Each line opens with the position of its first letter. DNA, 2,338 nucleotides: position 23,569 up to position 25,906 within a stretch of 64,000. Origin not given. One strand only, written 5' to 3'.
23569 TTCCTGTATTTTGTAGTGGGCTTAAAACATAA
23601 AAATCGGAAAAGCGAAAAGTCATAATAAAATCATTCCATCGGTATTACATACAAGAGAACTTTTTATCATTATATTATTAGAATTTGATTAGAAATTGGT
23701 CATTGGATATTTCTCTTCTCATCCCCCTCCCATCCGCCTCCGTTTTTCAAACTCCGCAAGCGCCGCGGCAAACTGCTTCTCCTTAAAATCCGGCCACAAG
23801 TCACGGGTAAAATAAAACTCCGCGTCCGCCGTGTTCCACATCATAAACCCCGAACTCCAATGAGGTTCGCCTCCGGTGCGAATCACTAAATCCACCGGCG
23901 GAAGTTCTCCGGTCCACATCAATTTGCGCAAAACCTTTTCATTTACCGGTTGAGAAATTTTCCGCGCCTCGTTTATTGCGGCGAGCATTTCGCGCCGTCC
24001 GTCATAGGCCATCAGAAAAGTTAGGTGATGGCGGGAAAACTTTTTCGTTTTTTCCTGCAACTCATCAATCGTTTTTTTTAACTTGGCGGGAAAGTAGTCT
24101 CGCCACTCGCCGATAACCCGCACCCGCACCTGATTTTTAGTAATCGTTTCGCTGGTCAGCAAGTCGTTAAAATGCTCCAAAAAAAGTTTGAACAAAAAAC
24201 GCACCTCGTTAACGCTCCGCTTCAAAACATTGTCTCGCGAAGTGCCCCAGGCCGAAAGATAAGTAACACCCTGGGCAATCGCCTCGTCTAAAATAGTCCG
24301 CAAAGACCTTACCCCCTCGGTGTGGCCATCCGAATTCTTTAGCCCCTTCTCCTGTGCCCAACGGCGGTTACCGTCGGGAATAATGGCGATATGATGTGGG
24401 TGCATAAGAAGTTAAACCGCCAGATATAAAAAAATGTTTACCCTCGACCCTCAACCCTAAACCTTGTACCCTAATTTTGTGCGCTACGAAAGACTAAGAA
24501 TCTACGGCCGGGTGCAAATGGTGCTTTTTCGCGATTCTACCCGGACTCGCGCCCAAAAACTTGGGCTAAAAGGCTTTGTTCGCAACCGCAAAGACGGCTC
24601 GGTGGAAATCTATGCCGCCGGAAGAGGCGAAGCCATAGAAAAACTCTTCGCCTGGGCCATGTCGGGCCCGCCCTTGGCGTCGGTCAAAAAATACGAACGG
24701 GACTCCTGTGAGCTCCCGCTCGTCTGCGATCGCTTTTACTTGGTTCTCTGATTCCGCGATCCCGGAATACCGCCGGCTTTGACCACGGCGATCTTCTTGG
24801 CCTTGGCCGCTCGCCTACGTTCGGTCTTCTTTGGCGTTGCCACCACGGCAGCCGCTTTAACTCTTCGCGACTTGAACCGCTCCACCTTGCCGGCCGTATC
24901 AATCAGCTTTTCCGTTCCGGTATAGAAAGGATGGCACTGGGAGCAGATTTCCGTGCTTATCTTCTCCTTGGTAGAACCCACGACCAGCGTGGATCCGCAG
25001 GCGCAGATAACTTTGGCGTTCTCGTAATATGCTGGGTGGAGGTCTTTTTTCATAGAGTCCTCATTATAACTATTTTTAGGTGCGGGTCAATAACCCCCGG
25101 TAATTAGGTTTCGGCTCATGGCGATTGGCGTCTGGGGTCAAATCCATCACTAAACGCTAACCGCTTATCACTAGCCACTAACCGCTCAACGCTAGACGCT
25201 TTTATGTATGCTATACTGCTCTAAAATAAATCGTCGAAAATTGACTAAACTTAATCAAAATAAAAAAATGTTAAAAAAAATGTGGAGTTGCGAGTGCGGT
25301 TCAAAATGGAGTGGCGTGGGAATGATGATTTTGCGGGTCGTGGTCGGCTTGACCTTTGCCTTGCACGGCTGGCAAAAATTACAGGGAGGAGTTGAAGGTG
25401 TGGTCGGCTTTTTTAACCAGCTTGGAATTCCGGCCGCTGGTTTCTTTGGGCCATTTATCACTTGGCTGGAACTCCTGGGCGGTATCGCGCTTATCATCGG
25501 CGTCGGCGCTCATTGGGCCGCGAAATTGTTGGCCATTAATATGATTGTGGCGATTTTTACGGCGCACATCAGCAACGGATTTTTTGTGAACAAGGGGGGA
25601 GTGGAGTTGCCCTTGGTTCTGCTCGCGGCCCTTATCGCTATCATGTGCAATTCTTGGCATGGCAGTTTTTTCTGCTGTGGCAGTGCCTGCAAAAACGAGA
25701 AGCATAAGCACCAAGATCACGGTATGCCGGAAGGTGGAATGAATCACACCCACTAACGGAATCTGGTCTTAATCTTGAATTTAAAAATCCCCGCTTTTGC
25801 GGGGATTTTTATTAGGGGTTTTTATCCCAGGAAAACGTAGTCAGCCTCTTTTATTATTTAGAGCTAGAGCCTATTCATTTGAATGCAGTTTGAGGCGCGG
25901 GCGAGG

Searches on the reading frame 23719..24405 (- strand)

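Call 62: search_protein_families(library=pfam, proteins=[window:23719-24405:-], max_evalue=0.0001)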
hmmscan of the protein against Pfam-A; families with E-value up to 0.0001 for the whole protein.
window:23719-24405:- (228 aa): 1 family
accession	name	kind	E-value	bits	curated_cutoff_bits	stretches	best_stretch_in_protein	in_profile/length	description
PF01255.24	Prenyltransf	-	1.9e-56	191.5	27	1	9-225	1-217/219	Putative undecaprenyl diphosphate synthase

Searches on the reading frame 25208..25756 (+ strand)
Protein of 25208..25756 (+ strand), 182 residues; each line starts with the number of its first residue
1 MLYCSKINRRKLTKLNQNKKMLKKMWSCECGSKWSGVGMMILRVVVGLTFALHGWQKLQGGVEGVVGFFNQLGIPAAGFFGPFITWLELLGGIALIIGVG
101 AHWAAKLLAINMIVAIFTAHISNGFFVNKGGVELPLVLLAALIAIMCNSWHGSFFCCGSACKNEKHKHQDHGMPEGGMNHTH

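Call 42: search_protein_families(library=pfam, proteins=[window:25208-25756:+], max_evalue=0.01)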
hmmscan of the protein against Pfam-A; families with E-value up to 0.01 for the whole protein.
window:25208-25756:+ (182 aa): 3 families
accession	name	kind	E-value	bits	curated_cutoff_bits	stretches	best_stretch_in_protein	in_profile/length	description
PF07681.17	DoxX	-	4.7e-21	75.6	23.6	1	38-120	1-84/85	DoxX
PF07291.16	MauE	-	1.9e-05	25.4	27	1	40-125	6-91/128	Methylamine utilisation protein MauE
PF13564.11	DoxX_2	-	0.00011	22.7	26.3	1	41-144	1-102/103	DoxX-like family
